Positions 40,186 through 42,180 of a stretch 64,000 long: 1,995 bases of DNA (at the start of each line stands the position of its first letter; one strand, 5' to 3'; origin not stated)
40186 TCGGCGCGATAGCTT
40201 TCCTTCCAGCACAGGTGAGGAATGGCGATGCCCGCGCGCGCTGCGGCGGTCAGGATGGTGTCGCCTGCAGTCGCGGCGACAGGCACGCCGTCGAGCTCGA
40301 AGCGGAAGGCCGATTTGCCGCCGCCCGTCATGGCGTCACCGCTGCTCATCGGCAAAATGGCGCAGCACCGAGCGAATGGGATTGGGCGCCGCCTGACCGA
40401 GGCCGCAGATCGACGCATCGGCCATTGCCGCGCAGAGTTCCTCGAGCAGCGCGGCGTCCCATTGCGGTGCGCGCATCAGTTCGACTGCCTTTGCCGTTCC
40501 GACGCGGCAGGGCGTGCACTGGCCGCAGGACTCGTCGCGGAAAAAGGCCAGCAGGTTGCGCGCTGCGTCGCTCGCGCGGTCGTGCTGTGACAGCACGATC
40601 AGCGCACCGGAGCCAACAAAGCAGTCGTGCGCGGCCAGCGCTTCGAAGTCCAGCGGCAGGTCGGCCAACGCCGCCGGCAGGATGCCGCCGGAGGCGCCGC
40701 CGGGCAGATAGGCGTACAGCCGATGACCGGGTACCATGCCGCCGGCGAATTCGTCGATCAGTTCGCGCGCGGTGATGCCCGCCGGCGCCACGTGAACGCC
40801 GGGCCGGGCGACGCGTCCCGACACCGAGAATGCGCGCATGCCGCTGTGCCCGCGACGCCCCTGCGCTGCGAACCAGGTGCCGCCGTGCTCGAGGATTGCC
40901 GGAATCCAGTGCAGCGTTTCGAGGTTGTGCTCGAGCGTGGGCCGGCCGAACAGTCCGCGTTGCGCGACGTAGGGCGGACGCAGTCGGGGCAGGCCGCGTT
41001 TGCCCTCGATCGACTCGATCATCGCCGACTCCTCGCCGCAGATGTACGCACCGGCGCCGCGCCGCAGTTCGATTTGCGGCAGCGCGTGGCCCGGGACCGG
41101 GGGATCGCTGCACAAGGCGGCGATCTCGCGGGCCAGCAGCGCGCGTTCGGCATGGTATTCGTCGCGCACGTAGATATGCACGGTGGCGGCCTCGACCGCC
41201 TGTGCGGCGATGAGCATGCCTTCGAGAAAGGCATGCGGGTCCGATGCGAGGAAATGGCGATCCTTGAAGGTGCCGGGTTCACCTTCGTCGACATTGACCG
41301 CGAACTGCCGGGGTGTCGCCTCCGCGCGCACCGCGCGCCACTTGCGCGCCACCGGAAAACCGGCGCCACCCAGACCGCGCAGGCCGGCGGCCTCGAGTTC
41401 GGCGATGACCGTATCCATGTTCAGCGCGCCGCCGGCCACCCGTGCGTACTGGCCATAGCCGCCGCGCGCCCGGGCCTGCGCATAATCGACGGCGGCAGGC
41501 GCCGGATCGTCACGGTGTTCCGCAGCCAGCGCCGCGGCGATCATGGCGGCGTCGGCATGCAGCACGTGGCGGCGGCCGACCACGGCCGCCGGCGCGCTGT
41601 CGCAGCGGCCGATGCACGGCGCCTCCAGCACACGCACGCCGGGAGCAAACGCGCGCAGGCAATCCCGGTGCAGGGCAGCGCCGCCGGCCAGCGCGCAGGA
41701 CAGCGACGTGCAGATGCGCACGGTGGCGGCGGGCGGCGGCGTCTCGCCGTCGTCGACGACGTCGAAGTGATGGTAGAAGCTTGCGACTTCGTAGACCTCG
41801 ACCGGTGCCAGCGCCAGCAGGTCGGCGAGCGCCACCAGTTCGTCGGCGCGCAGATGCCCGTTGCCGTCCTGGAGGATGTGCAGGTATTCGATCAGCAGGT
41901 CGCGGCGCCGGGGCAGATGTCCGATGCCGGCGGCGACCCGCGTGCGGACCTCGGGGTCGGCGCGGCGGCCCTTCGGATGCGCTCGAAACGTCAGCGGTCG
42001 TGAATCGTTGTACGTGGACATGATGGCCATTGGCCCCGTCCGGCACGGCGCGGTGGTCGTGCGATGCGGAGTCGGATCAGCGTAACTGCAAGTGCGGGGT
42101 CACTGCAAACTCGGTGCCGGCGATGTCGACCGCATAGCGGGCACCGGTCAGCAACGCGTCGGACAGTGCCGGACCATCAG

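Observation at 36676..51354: Ten co-directional, tightly packed genes fuse a PhnR-PhnA-PhnY phosphonate operon to a DMGDH-like/formate-dehydrogenase C1 module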

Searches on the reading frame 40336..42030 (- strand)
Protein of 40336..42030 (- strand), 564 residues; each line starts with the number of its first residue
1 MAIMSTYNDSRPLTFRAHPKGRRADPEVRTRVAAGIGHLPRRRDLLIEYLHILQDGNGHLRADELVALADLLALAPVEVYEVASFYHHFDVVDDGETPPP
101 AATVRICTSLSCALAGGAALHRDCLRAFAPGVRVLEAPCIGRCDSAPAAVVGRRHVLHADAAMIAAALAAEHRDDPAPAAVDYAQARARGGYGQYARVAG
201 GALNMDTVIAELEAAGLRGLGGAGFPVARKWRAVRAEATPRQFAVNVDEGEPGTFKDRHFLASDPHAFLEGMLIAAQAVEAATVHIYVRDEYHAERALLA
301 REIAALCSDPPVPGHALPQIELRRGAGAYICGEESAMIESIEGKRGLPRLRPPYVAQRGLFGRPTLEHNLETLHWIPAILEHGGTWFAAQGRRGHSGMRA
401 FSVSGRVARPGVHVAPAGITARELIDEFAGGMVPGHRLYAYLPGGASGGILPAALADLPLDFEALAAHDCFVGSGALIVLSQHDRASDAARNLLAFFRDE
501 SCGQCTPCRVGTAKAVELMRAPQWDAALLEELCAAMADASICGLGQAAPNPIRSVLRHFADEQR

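Call 3: search_protein_families(library=pfam, proteins=[window:40336-42030:-])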
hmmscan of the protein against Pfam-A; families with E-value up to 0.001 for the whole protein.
window:40336-42030:- (564 aa): 4 families
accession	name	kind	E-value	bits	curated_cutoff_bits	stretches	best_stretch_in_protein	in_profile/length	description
PF01512.22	Complex1_51K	-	8.7e-37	126.8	31.2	1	213-377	2-149/150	Nuo51 FMN-binding domain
PF10589.14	NADH_4Fe-4S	-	7.3e-24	83.9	23.5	1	488-562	1-81/85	NADH-ubiquinone oxidoreductase-F iron-sulfur binding region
PF01257.25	2Fe-2S_thioredx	-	3.5e-20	72.8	24.8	1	36-169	5-142/145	Thioredoxin-like [2Fe-2S] ferredoxin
PF10531.15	SLBB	-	0.00013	22.2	27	1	402-450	3-54/55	SLBB domain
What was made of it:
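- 40336..42030 (-): fdsB-like NAD-binding diaphorase subunit (NuoE + NuoF fusion) of a soluble formate dehydrogenase. PF01257 + PF01512 + PF10589 (call 3).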

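Call 4: search_protein_families(library=ncbifam, proteins=[window:40336-42030:-])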
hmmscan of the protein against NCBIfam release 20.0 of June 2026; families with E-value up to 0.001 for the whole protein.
window:40336-42030:- (564 aa): 15 families
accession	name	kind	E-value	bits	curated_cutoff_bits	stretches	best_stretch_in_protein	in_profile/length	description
TIGR01959.1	nuoF_fam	equivalog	1.3e-107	359.8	558.65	1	180-562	11-405/410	NADH-quinone oxidoreductase subunit NuoF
NF010120.0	PRK13596.1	equivalog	7.5e-94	314.7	389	1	184-562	21-412/433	NADH-quinone oxidoreductase subunit NuoF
NF008436.0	PRK11278.1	equivalog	3e-75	253.8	749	1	169-562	15-421/448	NADH-quinone oxidoreductase subunit NuoF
TIGR01958.1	nuoE_fam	subfamily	1.6e-17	64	142.4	1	41-163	13-139/148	NADH-quinone oxidoreductase subunit NuoE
NF005722.0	PRK07539.1-2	equivalog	1.4e-14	54.4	141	1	28-169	9-154/157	NADH-quinone oxidoreductase subunit NuoE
NF005747.0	PRK07571.1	equivalog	5.7e-13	48.9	224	1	31-169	24-166/173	bidirectional hydrogenase complex protein HoxE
NF005725.0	PRK07539.1-5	equivalog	5.3e-11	42.5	220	1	40-129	33-120/174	NADH-quinone oxidoreductase subunit NuoE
NF004638.0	PRK05988.1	equivalog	4.9e-10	39.4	198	1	29-168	11-154/159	formate dehydrogenase subunit gamma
NF005723.0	PRK07539.1-3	equivalog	6.8e-10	39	226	1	44-153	24-137/158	NADH-quinone oxidoreductase subunit NuoE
NF005721.0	PRK07539.1-1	equivalog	4e-09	36.2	308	1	27-121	29-118/292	NADH-quinone oxidoreductase subunit NuoE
TIGR01945.1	rnfC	subfamily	7.8e-08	31.3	245.95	1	203-291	119-206/435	RnfABCDGE type electron transport complex subunit C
NF003454.1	PRK05035.1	equivalog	7.8e-08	31.2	345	1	203-294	121-210/556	electron transport complex subunit RsxC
TIGR04481.1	PR_assoc_PrdC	equivalog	1.2e-07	30.9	490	1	205-344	73-198/425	proline reductase-associated electron transfer protein PrdC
NF005724.0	PRK07539.1-4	equivalog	2.2e-07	31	280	1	42-152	38-153/240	NADH-quinone oxidoreductase subunit NuoE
NF009040.0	PRK12373.1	equivalog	8.5e-07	29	514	1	45-152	38-150/400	NADH-quinone oxidoreductase subunit E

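Call 75: find_homologous_proteins(query=window:40336-42030:-, max_evalue=1e-100)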
Query window:40336-42030:- (564 aa): 8000 proteins with E <= 1e-100 among 8000 candidates; the best 120 are listed.
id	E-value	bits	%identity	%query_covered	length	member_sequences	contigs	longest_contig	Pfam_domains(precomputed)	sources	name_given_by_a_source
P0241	0.0e+0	1265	100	100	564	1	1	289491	PF10589.15,PF01257.26,PF01512.23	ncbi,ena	-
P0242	0.0e+0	1109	88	99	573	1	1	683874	PF10589.15,PF01257.26,PF01512.23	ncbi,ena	-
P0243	4.8e-239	813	68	100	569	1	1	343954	PF10589.15,PF01257.26,PF01512.23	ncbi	ncbi:MAG: NAD(P)H-dependent oxidoreductase subunit E [Burkholderiales bacterium]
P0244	2.1e-238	811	67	99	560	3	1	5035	PF10531.16,PF10589.15,PF01257.26,PF01512.23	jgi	-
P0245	4.6e-238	809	66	99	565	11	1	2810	PF10531.16,PF10589.15,PF01257.26,PF01512.23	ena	-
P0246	1.6e-236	804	68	98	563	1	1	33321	PF10589.15,PF01257.26,PF01512.23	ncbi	ncbi:MAG: NAD(P)H-dependent oxidoreductase subunit E [Betaproteobacteria bacterium]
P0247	2.3e-236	804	66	99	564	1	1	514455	PF10531.16,PF10589.15,PF01257.26,PF01512.23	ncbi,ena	-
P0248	4.4e-236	803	67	98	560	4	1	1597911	PF10531.16,PF10589.15,PF01257.26,PF01512.23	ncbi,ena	-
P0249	9.4e-236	802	67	99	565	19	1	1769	PF10531.16,PF10589.15,PF01257.26,PF01512.23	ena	-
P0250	2.1e-235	801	67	99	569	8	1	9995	PF10589.15,PF01257.26,PF01512.23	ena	-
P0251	2.4e-235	800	68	97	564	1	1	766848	PF10531.16,PF10589.15,PF01257.26,PF01512.23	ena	-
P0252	3.3e-235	800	66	99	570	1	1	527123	PF10531.16,PF10589.15,PF01257.26,PF01512.23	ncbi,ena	-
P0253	4.6e-235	800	66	97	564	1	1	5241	PF10589.15,PF01257.26,PF01512.23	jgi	jgi:formate dehydrogenase beta subunit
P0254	4.6e-235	800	68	97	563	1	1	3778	PF10531.16,PF10589.15,PF01257.26,PF01512.23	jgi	-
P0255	7.5e-235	799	66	97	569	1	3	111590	PF10531.16,PF10589.15,PF01257.26,PF01512.23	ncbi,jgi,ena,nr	ncbi:MAG TPA: NAD(P)H-dependent oxidoreductase subunit E [Casimicrobiaceae bacterium]|nr:NAD(P)H-dep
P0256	1.8e-234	798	67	97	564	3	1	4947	PF10531.16,PF10589.15,PF01257.26,PF01512.23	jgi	jgi:formate dehydrogenase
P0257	4.0e-234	796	68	98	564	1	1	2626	PF10589.15,PF01257.26,PF01512.23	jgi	jgi:formate dehydrogenase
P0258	4.3e-234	796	67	97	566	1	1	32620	PF10531.16,PF10589.15,PF01257.26,PF01512.23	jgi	jgi:formate dehydrogenase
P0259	6.9e-234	796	65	99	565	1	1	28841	PF10531.16,PF10589.15,PF01257.26,PF22461.3,PF01512.23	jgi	jgi:formate dehydrogenase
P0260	1.2e-233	795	68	97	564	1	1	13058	PF10531.16,PF10589.15,PF01257.26,PF01512.23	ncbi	-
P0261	1.3e-233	795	66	97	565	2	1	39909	PF10531.16,PF10589.15,PF01257.26,PF01512.23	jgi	jgi:formate dehydrogenase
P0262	1.5e-233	795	66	97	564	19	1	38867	PF10531.16,PF10589.15,PF01257.26,PF01512.23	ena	-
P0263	1.5e-233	795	65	99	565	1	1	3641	PF10589.15,PF01257.26,PF01512.23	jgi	-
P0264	3.0e-233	794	67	97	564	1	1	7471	PF10531.16,PF10589.15,PF01257.26,PF01512.23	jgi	jgi:formate dehydrogenase beta subunit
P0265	3.2e-233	793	67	97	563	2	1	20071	PF10531.16,PF10589.15,PF01257.26,PF01512.23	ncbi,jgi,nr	ncbi:MAG: NAD(P)H-dependent oxidoreductase subunit E [Burkholderiales bacterium]|nr:NAD(P)H-dependen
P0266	3.8e-233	793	65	100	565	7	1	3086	PF10531.16,PF10589.15,PF01257.26,PF01512.23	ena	-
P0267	3.8e-233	793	66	99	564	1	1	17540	PF10531.16,PF10589.15,PF01257.26,PF01512.23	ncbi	ncbi:MAG: NAD(P)H-dependent oxidoreductase subunit E [Casimicrobiaceae bacterium]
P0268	5.4e-233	793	66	97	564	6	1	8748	PF10531.16,PF10589.15,PF01257.26,PF01512.23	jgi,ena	-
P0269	7.2e-233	792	67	97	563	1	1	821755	PF10531.16,PF10589.15,PF01257.26,PF01512.23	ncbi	ncbi:MAG: NAD(P)H-dependent oxidoreductase subunit E [Burkholderiales bacterium]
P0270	8.9e-233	792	66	97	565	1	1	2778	PF10531.16,PF10589.15,PF01257.26,PF01512.23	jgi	jgi:NADH:ubiquinone oxidoreductase subunit F (NADH-binding)/NADH:ubiquinone oxidoreductase subunit E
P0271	9.5e-233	792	66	100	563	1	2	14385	PF10531.16,PF10589.15,PF01257.26,PF01512.23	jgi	jgi:formate dehydrogenase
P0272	1.0e-232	792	66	97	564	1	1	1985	PF10531.16,PF10589.15,PF01257.26,PF01512.23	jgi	jgi:formate dehydrogenase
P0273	1.3e-232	791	65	100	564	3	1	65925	PF10531.16,PF10589.15,PF01257.26,PF01512.23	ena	-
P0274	1.3e-232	791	65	99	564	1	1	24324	PF10531.16,PF10589.15,PF01257.26,PF01512.23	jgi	jgi:formate dehydrogenase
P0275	1.4e-232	791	68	95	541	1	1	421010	PF10531.16,PF10589.15,PF01257.26,PF01512.23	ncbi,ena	-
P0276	1.8e-232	791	66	100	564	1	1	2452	PF10589.15,PF01257.26,PF01512.23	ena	-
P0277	3.0e-232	790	67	96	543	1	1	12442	PF10589.15,PF01257.26,PF01512.23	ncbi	ncbi:MAG: NAD(P)H-dependent oxidoreductase subunit E [Betaproteobacteria bacterium]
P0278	3.4e-232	790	64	100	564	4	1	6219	PF10531.16,PF10589.15,PF01257.26,PF01512.23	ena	-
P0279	3.4e-232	790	66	100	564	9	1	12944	PF10589.15,PF01257.26,PF01512.23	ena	-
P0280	3.4e-232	790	67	97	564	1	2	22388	PF10531.16,PF10589.15,PF01257.26,PF01512.23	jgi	jgi:formate dehydrogenase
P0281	4.0e-232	790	65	99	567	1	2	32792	PF10531.16,PF10589.15,PF01257.26,PF01512.23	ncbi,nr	ncbi:MAG: NAD(P)H-dependent oxidoreductase subunit E [Betaproteobacteria bacterium]|nr:NAD(P)H-depen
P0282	4.1e-232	790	67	97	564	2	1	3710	PF10589.15,PF01257.26,PF01512.23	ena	-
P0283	4.7e-232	790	65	100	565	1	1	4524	PF10531.16,PF10589.15,PF01257.26,PF01512.23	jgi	jgi:NADH:ubiquinone oxidoreductase subunit F (NADH-binding)/NADH:ubiquinone oxidoreductase subunit E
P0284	5.2e-232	789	67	97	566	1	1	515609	PF10531.16,PF10589.15,PF01257.26,PF01512.23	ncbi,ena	-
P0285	5.3e-232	789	64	100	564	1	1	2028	PF10531.16,PF10589.15,PF01257.26,PF01512.23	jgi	jgi:formate dehydrogenase beta subunit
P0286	5.7e-232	789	65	98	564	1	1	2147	PF10531.16,PF10589.15,PF01257.26,PF01512.23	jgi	-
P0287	6.9e-232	789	66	97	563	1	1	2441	PF10531.16,PF10589.15,PF01257.26,PF01512.23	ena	-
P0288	7.0e-232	789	64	99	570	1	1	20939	PF10531.16,PF10589.15,PF01257.26,PF01512.23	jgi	jgi:formate dehydrogenase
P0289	7.1e-232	789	64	100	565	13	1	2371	PF10531.16,PF10589.15,PF01257.26,PF01512.23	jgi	jgi:formate dehydrogenase beta subunit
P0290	7.9e-232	789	65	97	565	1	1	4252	PF10531.16,PF10589.15,PF01257.26,PF01512.23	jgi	jgi:formate dehydrogenase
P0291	8.7e-232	789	64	100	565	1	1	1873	PF10531.16,PF10589.15,PF01257.26,PF01512.23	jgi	jgi:formate dehydrogenase beta subunit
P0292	8.9e-232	789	65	100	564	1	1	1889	PF10531.16,PF10589.15,PF01257.26,PF01512.23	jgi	jgi:formate dehydrogenase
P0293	9.0e-232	789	65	100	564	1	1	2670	PF10531.16,PF10589.15,PF01257.26,PF01512.23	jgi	jgi:formate dehydrogenase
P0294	9.9e-232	789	64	100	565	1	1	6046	PF10531.16,PF10589.15,PF01257.26,PF01512.23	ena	-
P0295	1.0e-231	788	66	97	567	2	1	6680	PF10531.16,PF10589.15,PF01257.26,PF01512.23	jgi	jgi:formate dehydrogenase beta subunit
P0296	1.2e-231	788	67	97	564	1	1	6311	PF10531.16,PF10589.15,PF01257.26,PF01512.23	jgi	jgi:formate dehydrogenase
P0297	1.2e-231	788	64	100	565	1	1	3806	PF10531.16,PF10589.15,PF01257.26,PF01512.23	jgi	jgi:formate dehydrogenase beta subunit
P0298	1.4e-231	788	65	99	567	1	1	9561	PF10531.16,PF10589.15,PF01257.26,PF01512.23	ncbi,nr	ncbi:MAG: NAD(P)H-dependent oxidoreductase subunit E [Betaproteobacteria bacterium]|nr:NAD(P)H-depen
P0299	1.4e-231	788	65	99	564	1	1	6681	PF10589.15,PF01257.26,PF01512.23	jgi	jgi:NADH:ubiquinone oxidoreductase subunit F (NADH-binding)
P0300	1.6e-231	788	65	98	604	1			PF10531.16,PF10589.15,PF01257.26,PF01512.23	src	-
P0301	1.6e-231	788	68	98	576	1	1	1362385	PF10531.16,PF10589.15,PF01257.26,PF01512.23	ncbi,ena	-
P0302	1.7e-231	788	67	97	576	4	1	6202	PF10531.16,PF10589.15,PF01257.26,PF01512.23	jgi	-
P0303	1.7e-231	788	66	96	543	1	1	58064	PF10531.16,PF10589.15,PF01257.26,PF01512.23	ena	-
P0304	1.8e-231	788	64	99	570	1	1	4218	PF10531.16,PF10589.15,PF01257.26,PF01512.23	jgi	jgi:formate dehydrogenase beta subunit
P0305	1.8e-231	788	66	96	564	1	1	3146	PF10589.15,PF01257.26,PF01512.23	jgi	jgi:formate dehydrogenase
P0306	2.0e-231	788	65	100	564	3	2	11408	PF10531.16,PF10589.15,PF01257.26,PF01512.23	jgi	jgi:formate dehydrogenase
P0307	2.1e-231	787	66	97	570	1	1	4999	PF10531.16,PF10589.15,PF01257.26,PF01512.23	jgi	jgi:formate dehydrogenase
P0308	2.2e-231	787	66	97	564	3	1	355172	PF10531.16,PF10589.15,PF01257.26,PF01512.23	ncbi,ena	-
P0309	2.3e-231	787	65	97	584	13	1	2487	PF10531.16,PF10589.15,PF01257.26,PF01512.23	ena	-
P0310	2.5e-231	787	66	99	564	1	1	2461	PF10531.16,PF10589.15,PF01257.26,PF01512.23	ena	-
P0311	2.7e-231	787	65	99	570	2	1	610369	PF10531.16,PF10589.15,PF01257.26,PF01512.23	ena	-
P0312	3.2e-231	787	65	100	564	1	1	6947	PF10589.15,PF01257.26,PF01512.23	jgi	jgi:formate dehydrogenase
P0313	3.7e-231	787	65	97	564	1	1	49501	PF10531.16,PF10589.15,PF01257.26,PF01512.23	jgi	jgi:formate dehydrogenase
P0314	4.0e-231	787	65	99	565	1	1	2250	PF10531.16,PF10589.15,PF01257.26,PF01512.23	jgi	jgi:formate dehydrogenase beta subunit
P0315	4.2e-231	786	64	100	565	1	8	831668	PF10531.16,PF10589.15,PF01257.26,PF01512.23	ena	-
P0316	4.2e-231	786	64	100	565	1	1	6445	PF10531.16,PF10589.15,PF01257.26,PF01512.23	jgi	jgi:formate dehydrogenase beta subunit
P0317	4.2e-231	786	66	97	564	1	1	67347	PF10531.16,PF10589.15,PF01257.26,PF01512.23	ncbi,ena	-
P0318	4.4e-231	786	67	97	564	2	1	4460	PF10531.16,PF10589.15,PF01257.26,PF01512.23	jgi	-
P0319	4.8e-231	786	67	97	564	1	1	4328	PF10531.16,PF10589.15,PF01257.26,PF01512.23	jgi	-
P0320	6.6e-231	786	65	97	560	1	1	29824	PF10531.16,PF10589.15,PF01257.26,PF01512.23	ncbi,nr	ncbi:MAG TPA: NAD(P)H-dependent oxidoreductase subunit E [Burkholderiales bacterium]|nr:NAD(P)H-depe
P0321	7.0e-231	786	64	100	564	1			PF10531.16,PF10589.15,PF01257.26,PF01512.23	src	-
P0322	7.1e-231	786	64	100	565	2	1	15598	PF10531.16,PF10589.15,PF01257.26,PF01512.23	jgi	jgi:NADH:ubiquinone oxidoreductase subunit F (NADH-binding)/NADH:ubiquinone oxidoreductase subunit E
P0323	7.4e-231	786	64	100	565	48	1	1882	PF10531.16,PF10589.15,PF01257.26,PF01512.23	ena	-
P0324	7.5e-231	786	66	97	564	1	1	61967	PF10531.16,PF10589.15,PF01257.26,PF01512.23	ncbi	-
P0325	8.8e-231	785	66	97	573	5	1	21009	PF10531.16,PF10589.15,PF01257.26,PF01512.23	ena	-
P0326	9.2e-231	785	63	100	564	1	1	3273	PF10531.16,PF10589.15,PF01257.26,PF01512.23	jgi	-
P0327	1.1e-230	785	64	100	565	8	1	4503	PF10531.16,PF10589.15,PF01257.26,PF01512.23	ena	-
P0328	1.1e-230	785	65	99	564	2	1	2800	PF10589.15,PF01257.26,PF01512.23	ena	-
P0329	1.3e-230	785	64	100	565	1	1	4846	PF10531.16,PF10589.15,PF01257.26,PF01512.23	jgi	jgi:NADH:ubiquinone oxidoreductase subunit F (NADH-binding)/NADH:ubiquinone oxidoreductase subunit E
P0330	1.6e-230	785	65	96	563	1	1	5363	PF10531.16,PF10589.15,PF01257.26,PF01512.23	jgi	-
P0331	1.7e-230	784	65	99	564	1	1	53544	PF10531.16,PF10589.15,PF01257.26,PF01512.23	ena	-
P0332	1.9e-230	784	65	97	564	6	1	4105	PF10531.16,PF10589.15,PF01257.26,PF01512.23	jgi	jgi:formate dehydrogenase beta subunit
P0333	2.0e-230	784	64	100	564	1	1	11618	PF10531.16,PF10589.15,PF01257.26,PF01512.23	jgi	jgi:formate dehydrogenase beta subunit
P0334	2.0e-230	784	68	98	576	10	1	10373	PF10531.16,PF10589.15,PF01257.26,PF01512.23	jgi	jgi:formate dehydrogenase beta subunit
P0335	2.1e-230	784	65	98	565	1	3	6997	PF10531.16,PF10589.15,PF01257.26,PF01512.23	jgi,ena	-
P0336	2.1e-230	784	63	100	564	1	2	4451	PF10531.16,PF10589.15,PF01257.26,PF01512.23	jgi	-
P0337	2.2e-230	784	64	100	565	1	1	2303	PF10531.16,PF10589.15,PF01257.26,PF01512.23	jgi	-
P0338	2.3e-230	784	65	98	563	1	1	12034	PF10531.16,PF10589.15,PF01257.26,PF01512.23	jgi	jgi:NADH:ubiquinone oxidoreductase subunit F (NADH-binding)/NADH:ubiquinone oxidoreductase subunit E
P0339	2.7e-230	784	66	97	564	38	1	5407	PF10531.16,PF10589.15,PF01257.26,PF01512.23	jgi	jgi:formate dehydrogenase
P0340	3.1e-230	784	66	97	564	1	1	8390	PF10531.16,PF10589.15,PF01257.26,PF01512.23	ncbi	-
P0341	3.2e-230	784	64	99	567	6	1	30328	PF10531.16,PF10589.15,PF01257.26,PF01512.23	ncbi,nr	ncbi:MAG TPA: NAD(P)H-dependent oxidoreductase subunit E [Casimicrobiaceae bacterium]|nr:NAD(P)H-dep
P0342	3.2e-230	784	63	100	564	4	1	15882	PF10531.16,PF10589.15,PF01257.26,PF01512.23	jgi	jgi:NADH:ubiquinone oxidoreductase subunit F (NADH-binding)/NADH:ubiquinone oxidoreductase subunit E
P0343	3.6e-230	783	66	97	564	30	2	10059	PF10589.15,PF01257.26,PF01512.23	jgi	-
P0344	3.6e-230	783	66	100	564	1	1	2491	PF10531.16,PF10589.15,PF01257.26,PF01512.23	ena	-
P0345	3.6e-230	783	64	100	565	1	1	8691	PF10531.16,PF10589.15,PF01257.26,PF01512.23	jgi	jgi:NADH:ubiquinone oxidoreductase subunit F (NADH-binding)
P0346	3.7e-230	783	66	97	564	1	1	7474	PF10531.16,PF10589.15,PF01257.26,PF01512.23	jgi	-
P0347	3.7e-230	783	67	97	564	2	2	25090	PF10531.16,PF10589.15,PF01257.26,PF01512.23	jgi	jgi:formate dehydrogenase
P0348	3.8e-230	783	65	97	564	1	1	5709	PF10531.16,PF10589.15,PF01257.26,PF01512.23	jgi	jgi:formate dehydrogenase beta subunit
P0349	3.9e-230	783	65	98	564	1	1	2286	PF10531.16,PF10589.15,PF01257.26,PF01512.23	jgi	-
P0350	4.2e-230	783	66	97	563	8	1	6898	PF10531.16,PF10589.15,PF01257.26,PF01512.23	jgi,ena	-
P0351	4.2e-230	783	65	97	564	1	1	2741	PF10531.16,PF10589.15,PF01257.26,PF01512.23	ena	-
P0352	4.7e-230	783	66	96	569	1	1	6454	PF10531.16,PF10589.15,PF01257.26,PF01512.23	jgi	jgi:formate dehydrogenase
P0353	5.2e-230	783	66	100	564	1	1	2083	PF10531.16,PF10589.15,PF01257.26,PF01512.23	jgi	-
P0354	5.3e-230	783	64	100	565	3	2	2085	PF10531.16,PF10589.15,PF01257.26,PF01512.23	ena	-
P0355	5.6e-230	783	64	100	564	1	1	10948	PF10531.16,PF10589.15,PF01257.26,PF01512.23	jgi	jgi:NADH:ubiquinone oxidoreductase subunit F (NADH-binding)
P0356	6.3e-230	783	63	100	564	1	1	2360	PF10531.16,PF10589.15,PF01257.26,PF01512.23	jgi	jgi:formate dehydrogenase beta subunit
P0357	6.7e-230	782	66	100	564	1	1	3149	PF10531.16,PF10589.15,PF01257.26,PF01512.23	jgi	-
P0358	7.7e-230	782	65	99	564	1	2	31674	PF10531.16,PF10589.15,PF01257.26,PF01512.23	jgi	-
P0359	8.4e-230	782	65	100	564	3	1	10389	PF10531.16,PF10589.15,PF01257.26,PF01512.23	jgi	-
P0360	8.6e-230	782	65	98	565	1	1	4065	PF10531.16,PF10589.15,PF01257.26,PF01512.23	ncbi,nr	ncbi:MAG TPA: NAD(P)H-dependent oxidoreductase subunit E [Casimicrobiaceae bacterium]|nr:NAD(P)H-dep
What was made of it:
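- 40336..42030 (-): Homologues are named formate dehydrogenase beta subunit by their sources (call 75).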

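Call 76: find_encoding_contigs(protein=P0241, flank=10000, max_places=2)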
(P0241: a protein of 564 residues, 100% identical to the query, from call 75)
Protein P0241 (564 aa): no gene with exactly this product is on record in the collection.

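Call 77: find_encoding_contigs(protein=P0255, flank=8000, max_places=3)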
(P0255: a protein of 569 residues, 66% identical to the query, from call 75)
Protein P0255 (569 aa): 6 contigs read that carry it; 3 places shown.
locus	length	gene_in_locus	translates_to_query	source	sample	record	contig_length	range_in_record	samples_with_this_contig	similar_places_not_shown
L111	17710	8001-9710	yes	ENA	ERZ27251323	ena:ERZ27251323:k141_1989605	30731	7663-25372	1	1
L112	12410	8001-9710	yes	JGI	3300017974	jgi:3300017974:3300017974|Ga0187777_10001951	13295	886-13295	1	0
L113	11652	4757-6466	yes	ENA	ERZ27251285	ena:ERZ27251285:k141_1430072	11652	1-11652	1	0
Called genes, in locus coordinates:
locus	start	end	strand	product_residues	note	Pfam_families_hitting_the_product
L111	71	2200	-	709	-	PF13549:ATP-grasp_5, PF02629:CoA_binding, PF13380:CoA_binding_2, PF13607:Succ_CoA_lig, PF19045:Ligase_CoA_2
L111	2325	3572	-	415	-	PF02515:CoA_transf_3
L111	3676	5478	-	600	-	PF02776:TPP_enzyme_N, PF00205:TPP_enzyme_M, PF02775:TPP_enzyme_C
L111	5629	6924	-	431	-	PF07690:MFS_1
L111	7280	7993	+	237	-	PF00392:GntR, PF07729:FCD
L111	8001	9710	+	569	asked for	PF01257:2Fe-2S_thioredx, PF01512:Complex1_51K, PF10531:SLBB (weak), PF10589:NADH_4Fe-4S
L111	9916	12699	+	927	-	PF13510:Fer2_4, PF22117:Fer4_Nqo3 (weak), PF12838:Fer4_7 (weak), PF13183:Fer4_8 (weak), PF13187:Fer4_9 (weak), PF04879:Molybdop_Fe4S4, PF00384:Molybdopterin, PF01568:Molydop_binding, +3 more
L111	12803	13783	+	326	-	PF03480:DctP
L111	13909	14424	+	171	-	PF04290:DctQ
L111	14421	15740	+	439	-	PF06808:DctM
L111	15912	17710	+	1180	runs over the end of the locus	PF01590:GAF, PF13185:GAF_2, PF13492:GAF_3, PF01590:GAF, PF13185:GAF_2, PF01590:GAF, PF13185:GAF_2, PF13492:GAF_3, +10 more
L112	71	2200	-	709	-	PF13549:ATP-grasp_5, PF02629:CoA_binding, PF13380:CoA_binding_2, PF13607:Succ_CoA_lig, PF19045:Ligase_CoA_2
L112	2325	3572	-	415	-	PF02515:CoA_transf_3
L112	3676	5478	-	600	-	PF02776:TPP_enzyme_N, PF00205:TPP_enzyme_M, PF02775:TPP_enzyme_C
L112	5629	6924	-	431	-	PF07690:MFS_1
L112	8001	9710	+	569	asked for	PF01257:2Fe-2S_thioredx, PF01512:Complex1_51K, PF10531:SLBB (weak), PF10589:NADH_4Fe-4S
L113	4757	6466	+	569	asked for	PF01257:2Fe-2S_thioredx, PF01512:Complex1_51K, PF10531:SLBB (weak), PF10589:NADH_4Fe-4S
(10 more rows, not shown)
